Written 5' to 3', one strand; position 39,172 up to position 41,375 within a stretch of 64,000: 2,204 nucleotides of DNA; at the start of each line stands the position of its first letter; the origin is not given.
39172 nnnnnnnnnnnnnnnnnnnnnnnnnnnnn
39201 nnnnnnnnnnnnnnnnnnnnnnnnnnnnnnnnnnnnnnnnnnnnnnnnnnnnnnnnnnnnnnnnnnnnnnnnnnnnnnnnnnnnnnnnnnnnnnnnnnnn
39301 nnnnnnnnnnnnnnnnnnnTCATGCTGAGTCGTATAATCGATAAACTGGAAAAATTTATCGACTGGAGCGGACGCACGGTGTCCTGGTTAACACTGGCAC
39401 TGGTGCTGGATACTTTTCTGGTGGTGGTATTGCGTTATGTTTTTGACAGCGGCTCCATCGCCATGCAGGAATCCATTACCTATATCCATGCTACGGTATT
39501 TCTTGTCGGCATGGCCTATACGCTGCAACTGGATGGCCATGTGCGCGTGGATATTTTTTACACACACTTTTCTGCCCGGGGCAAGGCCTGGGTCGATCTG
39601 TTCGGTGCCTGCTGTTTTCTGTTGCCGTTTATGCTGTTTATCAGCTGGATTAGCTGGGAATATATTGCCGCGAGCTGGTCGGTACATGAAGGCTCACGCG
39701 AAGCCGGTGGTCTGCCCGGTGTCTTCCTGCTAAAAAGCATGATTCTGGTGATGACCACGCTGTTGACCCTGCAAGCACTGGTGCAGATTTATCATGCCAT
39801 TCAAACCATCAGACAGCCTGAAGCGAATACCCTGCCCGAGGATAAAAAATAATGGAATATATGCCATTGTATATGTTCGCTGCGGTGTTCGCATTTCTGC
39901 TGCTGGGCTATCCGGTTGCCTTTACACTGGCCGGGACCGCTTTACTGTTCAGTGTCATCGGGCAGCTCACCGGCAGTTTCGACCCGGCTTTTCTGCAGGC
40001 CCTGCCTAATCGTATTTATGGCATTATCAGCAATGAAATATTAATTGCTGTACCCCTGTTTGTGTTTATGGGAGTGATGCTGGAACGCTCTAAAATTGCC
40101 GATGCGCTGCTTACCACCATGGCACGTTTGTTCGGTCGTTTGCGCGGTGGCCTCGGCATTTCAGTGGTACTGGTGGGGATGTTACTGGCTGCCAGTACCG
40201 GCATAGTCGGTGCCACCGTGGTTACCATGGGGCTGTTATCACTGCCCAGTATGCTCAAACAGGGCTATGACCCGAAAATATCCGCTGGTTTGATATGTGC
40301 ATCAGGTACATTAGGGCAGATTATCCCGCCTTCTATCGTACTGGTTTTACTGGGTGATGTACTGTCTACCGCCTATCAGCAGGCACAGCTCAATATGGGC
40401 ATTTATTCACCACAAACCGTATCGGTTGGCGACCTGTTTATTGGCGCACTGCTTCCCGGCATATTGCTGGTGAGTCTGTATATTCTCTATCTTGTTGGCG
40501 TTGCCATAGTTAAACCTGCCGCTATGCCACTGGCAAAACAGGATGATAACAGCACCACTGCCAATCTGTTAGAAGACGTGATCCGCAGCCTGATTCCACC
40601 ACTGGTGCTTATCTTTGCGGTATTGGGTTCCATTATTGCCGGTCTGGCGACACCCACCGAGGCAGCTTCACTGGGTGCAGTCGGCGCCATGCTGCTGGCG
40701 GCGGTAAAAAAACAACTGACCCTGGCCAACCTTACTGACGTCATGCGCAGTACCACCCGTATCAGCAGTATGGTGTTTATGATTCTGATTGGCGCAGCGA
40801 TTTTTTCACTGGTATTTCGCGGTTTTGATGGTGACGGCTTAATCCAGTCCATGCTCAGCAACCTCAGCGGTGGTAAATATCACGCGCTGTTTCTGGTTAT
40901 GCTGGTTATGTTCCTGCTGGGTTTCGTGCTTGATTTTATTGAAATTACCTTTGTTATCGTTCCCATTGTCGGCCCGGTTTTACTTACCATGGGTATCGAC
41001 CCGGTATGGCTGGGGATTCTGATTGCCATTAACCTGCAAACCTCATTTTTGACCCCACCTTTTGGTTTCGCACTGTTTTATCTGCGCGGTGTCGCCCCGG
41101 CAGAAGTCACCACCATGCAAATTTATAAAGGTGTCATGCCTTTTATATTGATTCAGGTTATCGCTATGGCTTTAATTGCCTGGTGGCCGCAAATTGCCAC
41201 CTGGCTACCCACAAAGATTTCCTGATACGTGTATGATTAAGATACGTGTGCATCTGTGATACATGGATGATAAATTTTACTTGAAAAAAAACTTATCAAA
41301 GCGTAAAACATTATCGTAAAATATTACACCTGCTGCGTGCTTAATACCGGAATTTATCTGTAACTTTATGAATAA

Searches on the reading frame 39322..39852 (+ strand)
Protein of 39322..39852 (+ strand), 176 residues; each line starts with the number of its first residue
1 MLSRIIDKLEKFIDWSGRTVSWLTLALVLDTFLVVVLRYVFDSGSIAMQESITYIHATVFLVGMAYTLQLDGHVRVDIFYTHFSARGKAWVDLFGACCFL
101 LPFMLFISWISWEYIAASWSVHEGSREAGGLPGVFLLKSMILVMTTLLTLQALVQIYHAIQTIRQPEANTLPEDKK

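Call 40: search_protein_families(library=pfam, proteins=[window:39322-39852:+], max_evalue=0.00001)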
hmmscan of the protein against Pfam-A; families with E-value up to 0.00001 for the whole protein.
window:39322-39852:+ (176 aa): 1 family
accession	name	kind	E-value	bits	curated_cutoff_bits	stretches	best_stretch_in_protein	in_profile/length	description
PF04290.18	DctQ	-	6e-17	62.2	28.3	1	28-161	2-131/132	Tripartite ATP-independent periplasmic transporters, DctQ component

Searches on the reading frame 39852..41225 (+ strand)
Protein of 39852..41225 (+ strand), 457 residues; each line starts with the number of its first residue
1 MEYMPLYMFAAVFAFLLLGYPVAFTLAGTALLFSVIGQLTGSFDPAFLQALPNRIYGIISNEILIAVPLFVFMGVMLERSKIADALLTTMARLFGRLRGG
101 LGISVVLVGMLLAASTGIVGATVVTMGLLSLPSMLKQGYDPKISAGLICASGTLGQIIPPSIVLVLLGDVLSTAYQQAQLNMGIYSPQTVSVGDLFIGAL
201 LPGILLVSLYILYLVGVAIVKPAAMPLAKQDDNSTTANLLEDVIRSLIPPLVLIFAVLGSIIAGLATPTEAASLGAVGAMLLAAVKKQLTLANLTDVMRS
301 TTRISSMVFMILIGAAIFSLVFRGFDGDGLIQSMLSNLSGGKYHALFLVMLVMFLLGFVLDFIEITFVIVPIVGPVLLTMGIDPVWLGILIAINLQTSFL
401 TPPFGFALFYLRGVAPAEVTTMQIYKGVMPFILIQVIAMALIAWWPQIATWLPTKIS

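Call 40: search_protein_families(library=pfam, proteins=[window:39852-41225:+], max_evalue=0.00001)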
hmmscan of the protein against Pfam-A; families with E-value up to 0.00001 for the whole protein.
window:39852-41225:+ (457 aa): 1 family
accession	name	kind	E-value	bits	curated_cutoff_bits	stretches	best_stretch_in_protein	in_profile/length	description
PF06808.19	DctM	-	1.1e-87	295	23.8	1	9-448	1-413/413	Tripartite ATP-independent periplasmic transporter, DctM component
